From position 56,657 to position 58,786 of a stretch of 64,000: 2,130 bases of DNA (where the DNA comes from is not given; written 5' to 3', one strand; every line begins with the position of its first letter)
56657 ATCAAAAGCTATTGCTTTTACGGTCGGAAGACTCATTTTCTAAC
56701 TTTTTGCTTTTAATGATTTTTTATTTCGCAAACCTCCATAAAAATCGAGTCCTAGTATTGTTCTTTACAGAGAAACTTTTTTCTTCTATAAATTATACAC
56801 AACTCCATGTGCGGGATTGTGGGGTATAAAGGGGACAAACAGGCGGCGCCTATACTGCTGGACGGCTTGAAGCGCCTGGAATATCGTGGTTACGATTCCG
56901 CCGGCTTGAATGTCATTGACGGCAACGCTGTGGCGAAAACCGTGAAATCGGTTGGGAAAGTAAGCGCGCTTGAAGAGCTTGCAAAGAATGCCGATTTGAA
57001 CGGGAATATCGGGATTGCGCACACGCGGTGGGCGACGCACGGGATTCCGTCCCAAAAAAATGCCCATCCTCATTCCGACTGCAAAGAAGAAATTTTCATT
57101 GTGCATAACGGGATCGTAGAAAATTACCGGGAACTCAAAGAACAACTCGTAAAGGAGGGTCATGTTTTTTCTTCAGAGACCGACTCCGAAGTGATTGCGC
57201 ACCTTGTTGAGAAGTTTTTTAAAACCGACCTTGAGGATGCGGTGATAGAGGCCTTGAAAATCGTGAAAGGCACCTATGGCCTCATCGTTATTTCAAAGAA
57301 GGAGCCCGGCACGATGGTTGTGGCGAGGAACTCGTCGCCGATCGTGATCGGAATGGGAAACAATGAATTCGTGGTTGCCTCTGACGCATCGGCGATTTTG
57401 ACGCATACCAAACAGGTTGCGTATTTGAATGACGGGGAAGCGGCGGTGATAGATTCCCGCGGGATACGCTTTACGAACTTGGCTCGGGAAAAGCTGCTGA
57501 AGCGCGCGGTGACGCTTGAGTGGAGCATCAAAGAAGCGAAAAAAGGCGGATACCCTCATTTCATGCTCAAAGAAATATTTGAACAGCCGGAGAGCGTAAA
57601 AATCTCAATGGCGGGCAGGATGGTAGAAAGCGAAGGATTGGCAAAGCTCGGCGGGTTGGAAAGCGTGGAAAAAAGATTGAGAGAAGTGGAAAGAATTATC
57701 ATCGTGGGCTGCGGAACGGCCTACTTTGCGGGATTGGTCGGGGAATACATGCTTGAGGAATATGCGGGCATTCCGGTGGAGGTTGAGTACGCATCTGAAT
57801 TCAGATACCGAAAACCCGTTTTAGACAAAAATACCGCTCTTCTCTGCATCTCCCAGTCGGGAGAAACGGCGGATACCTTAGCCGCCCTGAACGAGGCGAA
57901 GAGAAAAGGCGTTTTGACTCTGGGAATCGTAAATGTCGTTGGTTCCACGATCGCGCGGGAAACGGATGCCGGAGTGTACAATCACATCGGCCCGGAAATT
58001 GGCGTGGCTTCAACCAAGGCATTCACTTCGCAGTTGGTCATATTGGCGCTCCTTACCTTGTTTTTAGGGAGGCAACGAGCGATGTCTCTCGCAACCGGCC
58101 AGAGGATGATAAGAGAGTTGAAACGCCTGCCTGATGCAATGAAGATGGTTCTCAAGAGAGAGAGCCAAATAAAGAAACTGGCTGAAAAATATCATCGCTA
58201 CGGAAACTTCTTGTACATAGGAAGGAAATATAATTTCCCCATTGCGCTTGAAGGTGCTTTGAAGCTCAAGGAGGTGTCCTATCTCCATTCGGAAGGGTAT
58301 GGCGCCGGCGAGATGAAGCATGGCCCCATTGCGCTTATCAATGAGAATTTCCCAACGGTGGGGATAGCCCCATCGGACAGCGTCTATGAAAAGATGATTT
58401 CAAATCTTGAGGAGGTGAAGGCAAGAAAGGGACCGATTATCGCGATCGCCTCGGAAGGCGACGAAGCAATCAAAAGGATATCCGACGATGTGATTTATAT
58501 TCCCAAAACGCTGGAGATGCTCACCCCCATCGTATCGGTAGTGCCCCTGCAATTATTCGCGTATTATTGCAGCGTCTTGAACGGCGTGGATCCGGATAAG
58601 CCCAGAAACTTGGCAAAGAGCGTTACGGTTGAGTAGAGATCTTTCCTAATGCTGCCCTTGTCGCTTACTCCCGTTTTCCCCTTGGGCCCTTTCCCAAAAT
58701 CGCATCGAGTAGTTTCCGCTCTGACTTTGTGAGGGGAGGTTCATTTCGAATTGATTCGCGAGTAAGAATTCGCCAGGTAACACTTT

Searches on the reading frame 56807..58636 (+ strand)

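Call 60: search_protein_families(library=pfam, proteins=[window:56807-58636:+], max_evalue=0.0001)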
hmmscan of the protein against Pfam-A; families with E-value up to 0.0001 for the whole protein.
window:56807-58636:+ (609 aa): 4 families
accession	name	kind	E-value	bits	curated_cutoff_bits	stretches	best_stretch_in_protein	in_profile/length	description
PF01380.27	SIS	-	3.8e-57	192.2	25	2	291-417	2-129/131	SIS domain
PF13522.11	GATase_6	-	1.3e-19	70.9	27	1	66-193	10-130/130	Glutamine amidotransferase domain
PF13537.11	GATase_7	-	4.7e-16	59.4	25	1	74-198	3-122/123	Glutamine amidotransferase domain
PF13230.11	GATase_4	-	5.3e-06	26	23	1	51-130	56-133/272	Glutamine amidotransferases class-II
